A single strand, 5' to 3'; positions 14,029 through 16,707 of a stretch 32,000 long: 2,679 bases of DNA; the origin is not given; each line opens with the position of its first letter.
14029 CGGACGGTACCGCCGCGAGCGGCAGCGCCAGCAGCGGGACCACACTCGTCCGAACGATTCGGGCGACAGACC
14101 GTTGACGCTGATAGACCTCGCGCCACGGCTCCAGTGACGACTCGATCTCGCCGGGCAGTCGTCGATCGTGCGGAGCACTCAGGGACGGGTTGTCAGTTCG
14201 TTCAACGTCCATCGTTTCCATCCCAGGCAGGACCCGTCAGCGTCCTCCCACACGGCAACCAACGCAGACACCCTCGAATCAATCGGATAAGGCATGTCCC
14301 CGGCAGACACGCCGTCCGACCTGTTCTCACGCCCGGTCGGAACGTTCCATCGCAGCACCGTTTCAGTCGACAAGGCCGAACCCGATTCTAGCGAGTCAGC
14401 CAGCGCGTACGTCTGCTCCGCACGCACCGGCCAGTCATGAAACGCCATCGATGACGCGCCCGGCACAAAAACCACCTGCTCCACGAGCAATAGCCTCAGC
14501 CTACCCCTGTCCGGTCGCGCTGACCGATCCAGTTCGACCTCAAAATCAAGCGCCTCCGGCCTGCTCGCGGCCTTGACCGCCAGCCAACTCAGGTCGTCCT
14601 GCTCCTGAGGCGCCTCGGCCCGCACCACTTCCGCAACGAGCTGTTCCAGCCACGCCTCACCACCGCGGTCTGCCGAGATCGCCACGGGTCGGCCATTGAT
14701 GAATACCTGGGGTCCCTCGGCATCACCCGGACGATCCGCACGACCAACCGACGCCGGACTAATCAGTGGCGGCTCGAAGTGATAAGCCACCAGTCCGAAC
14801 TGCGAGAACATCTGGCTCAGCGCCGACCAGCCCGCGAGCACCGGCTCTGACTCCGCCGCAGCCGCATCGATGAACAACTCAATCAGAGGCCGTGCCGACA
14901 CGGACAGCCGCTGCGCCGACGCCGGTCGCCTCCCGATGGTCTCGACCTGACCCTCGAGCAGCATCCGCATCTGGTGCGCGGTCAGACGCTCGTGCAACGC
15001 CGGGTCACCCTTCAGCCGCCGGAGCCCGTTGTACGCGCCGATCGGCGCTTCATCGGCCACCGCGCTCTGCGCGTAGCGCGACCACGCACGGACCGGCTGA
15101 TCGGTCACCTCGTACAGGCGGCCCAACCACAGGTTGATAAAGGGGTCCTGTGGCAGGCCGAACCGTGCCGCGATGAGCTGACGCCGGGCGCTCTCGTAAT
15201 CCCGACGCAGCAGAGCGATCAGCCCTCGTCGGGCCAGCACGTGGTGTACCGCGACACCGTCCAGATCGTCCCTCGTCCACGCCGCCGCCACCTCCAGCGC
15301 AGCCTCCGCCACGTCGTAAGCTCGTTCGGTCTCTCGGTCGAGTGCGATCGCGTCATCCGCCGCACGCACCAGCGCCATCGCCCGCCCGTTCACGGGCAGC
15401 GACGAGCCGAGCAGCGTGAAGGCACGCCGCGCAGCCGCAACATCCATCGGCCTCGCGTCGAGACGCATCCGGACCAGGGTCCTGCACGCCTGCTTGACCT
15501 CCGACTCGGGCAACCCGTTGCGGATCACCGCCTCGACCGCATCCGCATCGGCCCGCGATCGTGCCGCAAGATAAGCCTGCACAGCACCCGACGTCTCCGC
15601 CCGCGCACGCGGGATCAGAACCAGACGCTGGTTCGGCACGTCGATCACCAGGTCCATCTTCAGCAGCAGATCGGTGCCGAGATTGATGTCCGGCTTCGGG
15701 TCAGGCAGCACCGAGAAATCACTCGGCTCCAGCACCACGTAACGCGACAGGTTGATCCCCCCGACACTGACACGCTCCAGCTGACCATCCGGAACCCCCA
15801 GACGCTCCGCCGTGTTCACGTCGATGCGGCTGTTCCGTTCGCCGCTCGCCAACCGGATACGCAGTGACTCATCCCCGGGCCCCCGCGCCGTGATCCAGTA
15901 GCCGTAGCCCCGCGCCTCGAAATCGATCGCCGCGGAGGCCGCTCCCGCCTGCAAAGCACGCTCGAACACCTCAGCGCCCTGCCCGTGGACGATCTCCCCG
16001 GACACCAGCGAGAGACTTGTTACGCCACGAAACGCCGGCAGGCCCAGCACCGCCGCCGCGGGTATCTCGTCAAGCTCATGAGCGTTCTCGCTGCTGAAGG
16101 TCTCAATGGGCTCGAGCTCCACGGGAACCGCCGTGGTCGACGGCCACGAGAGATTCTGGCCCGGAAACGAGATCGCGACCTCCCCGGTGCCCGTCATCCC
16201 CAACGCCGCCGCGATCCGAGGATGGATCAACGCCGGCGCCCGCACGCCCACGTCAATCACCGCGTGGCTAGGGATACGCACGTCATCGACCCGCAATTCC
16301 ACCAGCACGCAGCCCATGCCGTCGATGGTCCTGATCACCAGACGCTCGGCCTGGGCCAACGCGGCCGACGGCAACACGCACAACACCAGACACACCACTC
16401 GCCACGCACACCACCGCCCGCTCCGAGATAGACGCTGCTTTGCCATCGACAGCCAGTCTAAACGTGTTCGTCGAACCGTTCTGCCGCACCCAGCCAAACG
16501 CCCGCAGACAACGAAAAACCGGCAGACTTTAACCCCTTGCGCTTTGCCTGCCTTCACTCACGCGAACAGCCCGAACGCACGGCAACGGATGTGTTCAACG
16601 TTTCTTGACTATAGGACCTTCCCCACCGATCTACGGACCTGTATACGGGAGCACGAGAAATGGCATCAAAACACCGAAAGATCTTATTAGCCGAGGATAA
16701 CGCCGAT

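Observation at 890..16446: Six-gene, translationally coupled MoxR-DUF58-BatA_N-VWA operon with two atypical leading genes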

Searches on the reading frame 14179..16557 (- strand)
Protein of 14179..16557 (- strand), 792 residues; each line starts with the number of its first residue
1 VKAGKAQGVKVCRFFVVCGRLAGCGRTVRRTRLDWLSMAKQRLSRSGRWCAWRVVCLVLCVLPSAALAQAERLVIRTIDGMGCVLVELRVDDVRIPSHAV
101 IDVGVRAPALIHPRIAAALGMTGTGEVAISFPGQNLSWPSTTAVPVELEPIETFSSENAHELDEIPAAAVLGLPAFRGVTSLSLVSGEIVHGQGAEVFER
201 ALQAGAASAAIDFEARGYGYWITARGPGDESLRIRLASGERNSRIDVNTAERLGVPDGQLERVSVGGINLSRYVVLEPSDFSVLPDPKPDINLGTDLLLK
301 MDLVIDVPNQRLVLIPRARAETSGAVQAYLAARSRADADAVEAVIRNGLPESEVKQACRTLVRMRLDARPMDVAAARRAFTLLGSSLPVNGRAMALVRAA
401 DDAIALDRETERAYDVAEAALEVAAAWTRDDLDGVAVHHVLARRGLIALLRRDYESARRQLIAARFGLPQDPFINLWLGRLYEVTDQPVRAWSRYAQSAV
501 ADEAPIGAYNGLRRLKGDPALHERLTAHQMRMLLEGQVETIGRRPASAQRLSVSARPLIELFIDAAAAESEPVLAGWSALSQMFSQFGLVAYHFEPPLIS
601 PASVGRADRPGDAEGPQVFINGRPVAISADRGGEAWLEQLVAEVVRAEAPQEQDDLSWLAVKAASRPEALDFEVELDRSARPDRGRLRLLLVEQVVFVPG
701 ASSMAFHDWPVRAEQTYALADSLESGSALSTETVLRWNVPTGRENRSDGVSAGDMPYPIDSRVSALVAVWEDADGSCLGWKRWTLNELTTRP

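Call 4: search_protein_families(library=pfam, proteins=[window:14179-16557:-], max_evalue=0.01)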
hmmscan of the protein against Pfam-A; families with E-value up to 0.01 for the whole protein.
window:14179-16557:- (792 aa): 0 families

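Call 6: find_homologous_proteins(query=window:14179-16446:-)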
Query window:14179-16446:- (755 aa): 7 proteins with E <= 0.001 among 8000 candidates.
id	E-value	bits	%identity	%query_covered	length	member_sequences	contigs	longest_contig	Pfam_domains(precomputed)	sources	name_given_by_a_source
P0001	0.0e+0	1655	100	100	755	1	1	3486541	-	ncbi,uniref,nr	ncbi:hypothetical protein [Mucisphaera calidilacus]|uniref:Uncharacterized protein n=1 Tax=Mucisphae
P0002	1.6e-271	921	58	97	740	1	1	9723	-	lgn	-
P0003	4.1e-236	804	54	97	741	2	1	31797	-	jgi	jgi:hypothetical protein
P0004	1.5e-227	775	52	97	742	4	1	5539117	-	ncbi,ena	-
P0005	1.1e-225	769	54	93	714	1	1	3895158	-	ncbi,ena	-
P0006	6.1e-114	400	37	89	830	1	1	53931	-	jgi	jgi:hypothetical protein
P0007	5.7e-109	383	37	86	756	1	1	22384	-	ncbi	-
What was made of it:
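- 14179..16446 (-): g1: secreted 755-aa protein. Signal peptide aa 1-31, bilobal pepsin-like domain aa ~34-280, TPR-like helices aa ~287-497, thioredoxin-fold plus beta-sandwich aa ~520-750. Identical to the NCBI hypothetical protein of Mucisphaera calidilacus (call 6).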

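Call 7: search_protein_families(library=ncbifam, proteins=[window:14179-16446:-], max_evalue=0.01)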
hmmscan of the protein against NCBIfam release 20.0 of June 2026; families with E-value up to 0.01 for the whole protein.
window:14179-16446:- (755 aa): 0 families
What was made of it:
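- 14179..16446 (-): No Pfam or NCBIfam hit (calls 4, 7).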

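Call 8: find_encoding_contigs(protein=P0004, flank=10000, max_places=2)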
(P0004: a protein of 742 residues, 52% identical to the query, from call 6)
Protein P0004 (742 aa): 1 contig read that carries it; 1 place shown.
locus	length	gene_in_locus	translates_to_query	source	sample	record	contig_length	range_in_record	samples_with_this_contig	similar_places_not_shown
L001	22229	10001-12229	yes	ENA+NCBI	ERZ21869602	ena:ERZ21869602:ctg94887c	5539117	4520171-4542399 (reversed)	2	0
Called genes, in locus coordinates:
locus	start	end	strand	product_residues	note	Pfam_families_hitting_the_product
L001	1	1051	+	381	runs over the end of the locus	PF01408:GFO_IDH_MocA, PF03447:NAD_binding_3 (weak), PF02894:GFO_IDH_MocA_C, PF22725:GFO_IDH_MocA_C3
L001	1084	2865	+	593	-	PF00474:SSF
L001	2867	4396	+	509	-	PF02838:Glyco_hydro_20b, PF00728:Glyco_hydro_20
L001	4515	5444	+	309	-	PF18082:NAT_N, PF18164:GNAT_C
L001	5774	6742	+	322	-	-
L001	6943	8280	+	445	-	-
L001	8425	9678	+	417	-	PF03315:SDH_beta, PF03313:SDH_alpha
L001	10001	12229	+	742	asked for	-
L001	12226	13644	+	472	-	-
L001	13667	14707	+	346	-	PF20030:bpMoxR, PF07726:AAA_3, PF07728:AAA_5, PF17863:AAA_lid_2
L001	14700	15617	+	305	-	PF01882:DUF58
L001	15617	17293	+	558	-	-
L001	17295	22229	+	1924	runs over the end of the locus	PF13174:TPR_6 (faint), PF13428:TPR_14 (faint), PF00092:VWA, PF13519:VWA_2, PF14559:TPR_19 (faint), PF00515:TPR_1 (faint), PF07719:TPR_2 (faint), PF13181:TPR_8 (faint), +2 more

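Call 9: find_encoding_contigs(protein=P0006, flank=10000, max_places=2)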
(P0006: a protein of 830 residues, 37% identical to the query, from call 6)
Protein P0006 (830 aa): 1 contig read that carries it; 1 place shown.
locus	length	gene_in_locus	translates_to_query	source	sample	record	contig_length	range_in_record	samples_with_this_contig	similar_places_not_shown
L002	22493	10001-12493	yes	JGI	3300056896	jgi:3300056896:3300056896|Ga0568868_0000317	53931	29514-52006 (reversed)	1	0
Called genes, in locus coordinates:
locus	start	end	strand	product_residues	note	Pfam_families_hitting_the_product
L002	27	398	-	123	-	PF00072:Response_reg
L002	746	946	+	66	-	-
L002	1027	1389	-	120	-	PF11964:SpoIIAA-like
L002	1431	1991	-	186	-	PF00582:Usp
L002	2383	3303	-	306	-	PF00582:Usp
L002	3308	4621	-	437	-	PF01566:Nramp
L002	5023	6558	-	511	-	PF04972:BON, PF21937:Yop-YscD_ppl_2nd (faint), PF04972:BON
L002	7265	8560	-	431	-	-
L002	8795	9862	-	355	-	PF07589:PEP_exosort_dom (weak)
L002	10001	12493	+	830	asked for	-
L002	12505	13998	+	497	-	-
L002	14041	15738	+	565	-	PF13519:VWA_2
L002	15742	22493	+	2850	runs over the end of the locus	PF00092:VWA, PF13519:VWA_2, PF13768:VWA_3, PF14559:TPR_19 (faint), PF23914:TPR_CcmH_CycH (faint), PF07719:TPR_2 (faint), PF13181:TPR_8 (faint)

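Call 10: find_encoding_contigs(protein=P0007, flank=10000, max_places=2)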
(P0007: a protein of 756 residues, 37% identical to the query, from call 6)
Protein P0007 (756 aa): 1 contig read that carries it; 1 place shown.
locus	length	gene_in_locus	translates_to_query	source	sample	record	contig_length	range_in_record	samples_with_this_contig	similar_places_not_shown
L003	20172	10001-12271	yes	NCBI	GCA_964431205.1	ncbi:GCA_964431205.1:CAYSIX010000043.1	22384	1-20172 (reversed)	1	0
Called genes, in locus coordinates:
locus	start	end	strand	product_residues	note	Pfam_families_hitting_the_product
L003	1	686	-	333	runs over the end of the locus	-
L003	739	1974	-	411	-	PF04055:Radical_SAM, PF06969:HemN_C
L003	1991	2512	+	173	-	PF16697:Yop-YscD_cpl, PF00498:FHA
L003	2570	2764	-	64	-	-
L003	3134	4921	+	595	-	PF03600:CitMHS, PF02080:TrkA_C, PF00939:Na_sulph_symp (weak)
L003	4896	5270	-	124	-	PF05258:DciA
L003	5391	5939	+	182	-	PF07385:Lyx_isomer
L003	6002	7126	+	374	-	PF14486:DUF4432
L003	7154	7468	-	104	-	PF05336:rhaM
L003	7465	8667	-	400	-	PF18027:Pepdidase_M14_N (weak), PF00246:Peptidase_M14, PF24827:AstE_AspA_cat (weak)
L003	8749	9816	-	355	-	PF07589:PEP_exosort_dom (weak)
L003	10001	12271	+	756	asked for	-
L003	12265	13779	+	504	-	-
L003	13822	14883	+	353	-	PF00493:MCM (weak), PF20030:bpMoxR, PF07726:AAA_3, PF07728:AAA_5, PF00004:AAA, PF17863:AAA_lid_2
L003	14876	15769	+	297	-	PF01882:DUF58, PF13519:VWA_2 (weak)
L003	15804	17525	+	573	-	-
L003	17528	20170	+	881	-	?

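Call 15: find_encoding_contigs(protein=P0005, flank=10000, max_places=2)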
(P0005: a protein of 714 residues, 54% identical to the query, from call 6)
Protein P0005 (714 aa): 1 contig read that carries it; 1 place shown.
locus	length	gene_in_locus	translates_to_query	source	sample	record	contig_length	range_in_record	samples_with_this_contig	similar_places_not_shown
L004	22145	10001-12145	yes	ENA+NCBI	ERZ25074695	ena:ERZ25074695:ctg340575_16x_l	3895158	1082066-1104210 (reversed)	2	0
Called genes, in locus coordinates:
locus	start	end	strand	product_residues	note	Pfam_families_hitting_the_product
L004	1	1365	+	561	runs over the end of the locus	PF20695:UbiD_N, PF01977:UbiD, PF20696:UbiD_C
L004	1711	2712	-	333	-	PF00490:ALAD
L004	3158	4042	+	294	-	PF07963:N_methyl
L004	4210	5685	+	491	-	PF00478:IMPDH, PF00571:CBS, PF00977:His_biosynth, PF01070:FMN_dh, PF03060:NMO (weak)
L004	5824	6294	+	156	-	PF03264:Cytochrom_NNT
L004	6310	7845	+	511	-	PF02335:Cytochrom_C552, PF14522:Cytochrome_C7 (faint)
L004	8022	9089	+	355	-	PF03783:CsgG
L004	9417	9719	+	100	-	-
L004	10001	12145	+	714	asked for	-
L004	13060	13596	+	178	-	-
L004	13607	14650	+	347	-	PF20030:bpMoxR, PF07726:AAA_3, PF07728:AAA_5, PF17863:AAA_lid_2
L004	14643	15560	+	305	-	PF01882:DUF58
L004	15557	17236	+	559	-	-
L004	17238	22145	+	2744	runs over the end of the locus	PF00092:VWA, PF13519:VWA_2, PF00515:TPR_1 (faint), PF07719:TPR_2 (faint), PF13181:TPR_8 (faint)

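Call 16: find_encoding_contigs(protein=P0003, flank=10000, max_places=2)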
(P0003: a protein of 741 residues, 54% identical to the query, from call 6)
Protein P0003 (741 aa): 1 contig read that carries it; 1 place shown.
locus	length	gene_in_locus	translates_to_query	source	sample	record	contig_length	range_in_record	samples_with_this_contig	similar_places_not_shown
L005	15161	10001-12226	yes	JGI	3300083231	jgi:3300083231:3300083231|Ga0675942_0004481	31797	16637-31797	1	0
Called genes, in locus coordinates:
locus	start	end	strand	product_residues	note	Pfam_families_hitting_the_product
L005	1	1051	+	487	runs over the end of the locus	PF14312:FG-GAP_2, PF24681:Kelch_KLHDC2_KLHL20_DRC7 (weak), PF14312:FG-GAP_2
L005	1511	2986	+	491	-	PF00478:IMPDH, PF00571:CBS, PF01070:FMN_dh, PF03060:NMO (weak)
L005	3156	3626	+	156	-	PF03264:Cytochrom_NNT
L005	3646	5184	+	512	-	PF02335:Cytochrom_C552, PF14522:Cytochrome_C7 (faint)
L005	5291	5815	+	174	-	PF00583:Acetyltransf_1, PF13673:Acetyltransf_10, PF13508:Acetyltransf_7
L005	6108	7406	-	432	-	PF13424:TPR_12 (faint), PF13414:TPR_11 (faint), PF13181:TPR_8 (faint), PF13432:TPR_16, PF14559:TPR_19 (weak), PF00515:TPR_1 (weak), PF07719:TPR_2 (weak), PF02018:CBM_4_9, +1 more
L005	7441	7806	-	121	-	PF22747:Zn_ribbon_DUF2089 (weak), PF09862:DUF2089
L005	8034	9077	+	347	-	PF03783:CsgG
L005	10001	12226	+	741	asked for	-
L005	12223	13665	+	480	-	-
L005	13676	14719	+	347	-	PF20030:bpMoxR, PF07726:AAA_3, PF07728:AAA_5, PF17863:AAA_lid_2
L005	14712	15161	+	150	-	?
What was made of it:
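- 16447..16659 (.): 213-nt region upstream of g1, shared with a divergent response-regulator/GGDEF/HD-GYP gene. Presumed promoter region of the operon. The divergent neighbour is not conserved in related loci (calls 8-10, 15, 16).
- Checked: The g1/g2 junction is a 4-7 nt overlap in 3 loci (calls 8, 9, 10, 15, 16).
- Five loci were found through g1 (calls 8, 9, 10, 15, 16). A CsgG-family gene lies upstream in L004 and L005, and a PEP-CTERM-domain gene upstream in L002 and L003 (calls 9, 10, 15, 16). Junction geometry is conserved (calls 8, 10, 15, 16).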

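Call 20: search_protein_families(library=pfam, proteins=[window:14179-16446:-, L002:14041-15738:+, L002:12505-13998:+, L003:12265-13779:+, L003:15804-17525:+], max_evalue=10)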
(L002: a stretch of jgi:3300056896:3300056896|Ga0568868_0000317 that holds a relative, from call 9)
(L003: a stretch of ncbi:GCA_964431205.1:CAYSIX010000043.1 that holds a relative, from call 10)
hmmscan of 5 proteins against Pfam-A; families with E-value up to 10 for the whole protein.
window:14179-16446:- (755 aa): 0 families

L002:14041-15738:+ (565 aa): 3 families
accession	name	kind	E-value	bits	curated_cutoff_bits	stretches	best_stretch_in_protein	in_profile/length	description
PF13519.12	VWA_2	-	2.9e-12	47.6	27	1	94-197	1-104/107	von Willebrand factor type A domain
PF00092.34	VWA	-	0.27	11.9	23.8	1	97-191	5-98/174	von Willebrand factor type A domain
PF06799.16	CGLD27-like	-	0.33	11.5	25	1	510-564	43-94/143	Conserved in the green lineage and diatoms 27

L002:12505-13998:+ (497 aa): 0 families

L003:12265-13779:+ (504 aa): 4 families
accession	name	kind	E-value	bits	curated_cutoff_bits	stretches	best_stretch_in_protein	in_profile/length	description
PF07332.16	Phage_holin_3_6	-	0.0085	16.6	28.4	1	39-99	37-98/116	Putative Actinobacterial Holin-X, holin superfamily III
PF19770.4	DUF6256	-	0.015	15.9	25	1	136-187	9-58/109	Family of unknown function (DUF6256)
PF20176.3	DUF6541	-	0.032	12.9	29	2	37-109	15-86/646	Family of unknown function (DUF6541)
PF01235.23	Na_Ala_symp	-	0.083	12.6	24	1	160-191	26-59/392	Sodium:alanine symporter family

L003:15804-17525:+ (573 aa): 2 families
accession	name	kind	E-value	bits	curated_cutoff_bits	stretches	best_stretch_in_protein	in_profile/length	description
PF07584.16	BatA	-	0.013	16.4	25.9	1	12-82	9-77/77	Aerotolerance regulator N-terminal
PF14685.13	PDZ_Tricorn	-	0.17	12.3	25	1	380-420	27-70/88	Tricorn protease PDZ domain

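Call 27: predict_structure(alignment_id=A1)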
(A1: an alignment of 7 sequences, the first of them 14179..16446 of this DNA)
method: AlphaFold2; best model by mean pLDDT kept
length: 755 residues; sequences in the alignment: 7
mean_pLDDT: 73.7   pTM: 0.47
mean pLDDT of the five models: 73.7, 73.6, 70.8, 66.1, 59.0
residues with pLDDT >= 90: 108; 70-90: 383; 50-70: 180; < 50: 84
segments of 3 or more residues with pLDDT < 50: 1-13, 19-21, 24-31, 168-181, 282-284, 498-505, 573-576, 684-693, 707-718
pLDDT, mean of each block of 10 residues (from residue 1): 40 50 44 71 80 89 72 84 84 82 79 77 85 73 66 70 57 38 59 67 66 78 62 62 65 66 59 63 63 77 91 80 87 90 93 86 82 83 94 83 94 93 84 84 89 78 69 75 63 49 52 78 86 81 78 85 71 58 86 76 87 65 84 86 77 85 58 88 50 66 64 48 83 86 86 53
secondary structure, 60 per line:
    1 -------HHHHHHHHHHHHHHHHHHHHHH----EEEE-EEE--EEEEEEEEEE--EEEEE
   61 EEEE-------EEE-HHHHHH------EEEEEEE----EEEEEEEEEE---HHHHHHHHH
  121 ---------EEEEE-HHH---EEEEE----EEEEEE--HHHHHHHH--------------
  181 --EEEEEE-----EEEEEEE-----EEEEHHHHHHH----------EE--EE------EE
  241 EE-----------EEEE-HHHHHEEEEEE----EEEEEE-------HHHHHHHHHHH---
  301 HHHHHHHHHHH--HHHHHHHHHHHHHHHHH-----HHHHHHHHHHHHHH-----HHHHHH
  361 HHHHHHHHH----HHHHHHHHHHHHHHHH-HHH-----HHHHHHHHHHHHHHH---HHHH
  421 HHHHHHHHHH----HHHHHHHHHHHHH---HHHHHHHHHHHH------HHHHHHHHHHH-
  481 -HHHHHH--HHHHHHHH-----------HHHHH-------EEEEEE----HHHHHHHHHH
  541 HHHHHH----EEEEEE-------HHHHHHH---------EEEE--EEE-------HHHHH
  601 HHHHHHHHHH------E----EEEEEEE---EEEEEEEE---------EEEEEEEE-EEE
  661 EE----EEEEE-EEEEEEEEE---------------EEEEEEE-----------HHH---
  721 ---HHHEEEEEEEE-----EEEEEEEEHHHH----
elements in order (helices of 4 or more, strands of 3 or more residues): H8-29 E34-37 E39-41 E44-53 E56-64 E72-74 H76-81 E88-94 E99-108 H112-120 E130-134 E142-146 E151-156 H159-166 E183-188 E194-200 E206-209 H210-216 E239-242 E254-257 H259-263 E264-269 E274-279 H287-297 H301-311 H314-330 H336-349 H355-369 H374-389 H399-413 H417-430 H435-447 H451-462 H469-479 H482-487 H490-497 H509-513 E521-526 H531-546 E551-556 H564-570 E580-583 E586-588 H596-610 E622-628 E632-639 E649-656 E658-662 E667-671 E673-681 E697-703 E727-734 E740-747 H748-751
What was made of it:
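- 14179..16446 (-): AF2 model has pLDDT 73.7 (call 27).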

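Call 31: fold_search(model_id=the predicted structure, library=pdb)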
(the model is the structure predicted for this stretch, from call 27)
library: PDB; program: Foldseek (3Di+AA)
matches with E <= 10: 1702; with E <= 0.001: 54
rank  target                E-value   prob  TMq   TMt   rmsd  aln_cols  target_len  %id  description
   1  5kos_A                8.8e-06  1.00  0.14  0.26  12.7       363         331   10  Discovery of TAK-272: A Novel, Potent and Orally Active Renin In-hibitor (released 2016-11-16)
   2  5t4s_A                1.1e-05  1.00  0.14  0.24  12.8       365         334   10  Novel Approach of Fragment-Based Lead Discovery applied to Renin Inhibitors (released 2016-10-26)
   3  5sy2_B                1.5e-05  1.00  0.15  0.28  11.8       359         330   10  Structure-based design of a new series of N-piperidin-3-ylpyrimidine-5-carboxamides as renin inhibitors (released 2016-11-02)
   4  2i4q_A                1.5e-05  1.00  0.14  0.24  12.2       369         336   10  Human renin/PF02342674 complex (released 2006-10-24)
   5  3qrv_A                2.2e-05  1.00  0.15  0.28  12.8       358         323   11  Crystal structure of plasmepsin I (PMI) from Plasmodium falciparum (released 2011-05-11)
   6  5t4s_B                2.4e-05  1.00  0.15  0.28  11.8       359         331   10  Novel Approach of Fragment-Based Lead Discovery applied to Renin Inhibitors (released 2016-10-26)
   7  5sxn_B                3.1e-05  1.00  0.15  0.28  11.7       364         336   10  Structure-based design of a new series of N-piperidin-3-ylpyrimidine-5-carboxamides as renin inhibitors (released 2016-11-02)
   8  6i3f_B                3.4e-05  1.00  0.15  0.26  12.4       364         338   10  Crystal structure of the complex of human angiotensinogen and renin at 2.55 Angstrom (released 2018-12-26)
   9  9qhb                  3.6e-05  1.00  0.13  0.30  13.5       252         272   15  Crystal structure of 16-repeat CTPR protein with eliminated coordination sites (released 2025-10-22)
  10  5tmk_B                3.6e-05  1.00  0.14  0.25  12.0       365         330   10  Optimization of 3,5-Disubstitued Piperidine: Discovery of Non-Peptide mimetics as an Orally Active Renin Inhibitor (released 2017-10-18)
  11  4xx3_A                4.8e-05  1.00  0.15  0.28  11.8       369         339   10  Renin in complex with (S)-1-(3-(benzylcarbamoyl)benzyl)-4-isopropyl-4-methyl-6-oxotetrahydropyrimidin-2(1H)-iminium (released 2015-02-18)
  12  3gw5_B                4.8e-05  1.00  0.14  0.25  12.0       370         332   10  Crystal structure of human renin complexed with a novel inhibitor (released 2009-06-23)
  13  4cku_C                5.1e-05  1.00  0.15  0.29  11.7       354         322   10  Three dimensional structure of plasmepsin II in complex with hydroxyethylamine-based inhibitor (released 2014-06-18)
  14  4cku_E                5.6e-05  1.00  0.15  0.27  12.6       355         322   12  Three dimensional structure of plasmepsin II in complex with hydroxyethylamine-based inhibitor (released 2014-06-18)
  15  2iko_B                5.9e-05  1.00  0.16  0.29  11.4       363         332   10  Crystal Structure of Human Renin Complexed with Inhibitor (released 2006-11-14)
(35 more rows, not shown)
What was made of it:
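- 14179..16446 (-): Foldseek top PDB hits are renin and plasmepsin at E~1e-5, but TM-scores are low (call 31).
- On Pepsin/retropepsin aspartic proteases (g1 N-terminal domain): But TM is 0.24-0.30 and rmsd about 12 A on a model with pLDDT 60-85 in this region (calls 27, 31).
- Closest known: HBP35 of Porphyromonas gingivalis. Same: The N-terminal 250 aa resemble the bilobal pepsin fold (E~1e-5; call 31).
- The pepsin-fold assignment rests on a medium-confidence model with low TM-scores (0.24-0.30; call 31).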

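Call 81: find_homologous_proteins(query=A5, max_evalue=0.00001)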
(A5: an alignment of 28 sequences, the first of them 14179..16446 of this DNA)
Query A5 (28 sequences) (755 aa, profile of the alignment): 8 proteins with E <= 0.00001 among 8000 candidates.
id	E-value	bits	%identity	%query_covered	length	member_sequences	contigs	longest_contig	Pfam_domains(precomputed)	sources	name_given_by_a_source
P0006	5.0e-270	916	37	89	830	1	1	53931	-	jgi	jgi:hypothetical protein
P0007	1.2e-230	785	37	86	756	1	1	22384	-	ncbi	-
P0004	8.8e-225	766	52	97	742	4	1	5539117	-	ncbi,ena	-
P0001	3.3e-212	724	100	100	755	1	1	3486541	-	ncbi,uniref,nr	ncbi:hypothetical protein [Mucisphaera calidilacus]|uniref:Uncharacterized protein n=1 Tax=Mucisphae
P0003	5.2e-203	694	54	97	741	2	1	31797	-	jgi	jgi:hypothetical protein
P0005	1.1e-194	667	54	93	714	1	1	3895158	-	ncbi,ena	-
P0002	2.1e-182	626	58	97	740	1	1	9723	-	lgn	-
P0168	3.3e-111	390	60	50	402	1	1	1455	-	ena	-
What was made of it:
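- Tried and rejected: A profile search with a 28-member g1 alignment found nothing beyond the original 7 proteins plus one fragment (call 81).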
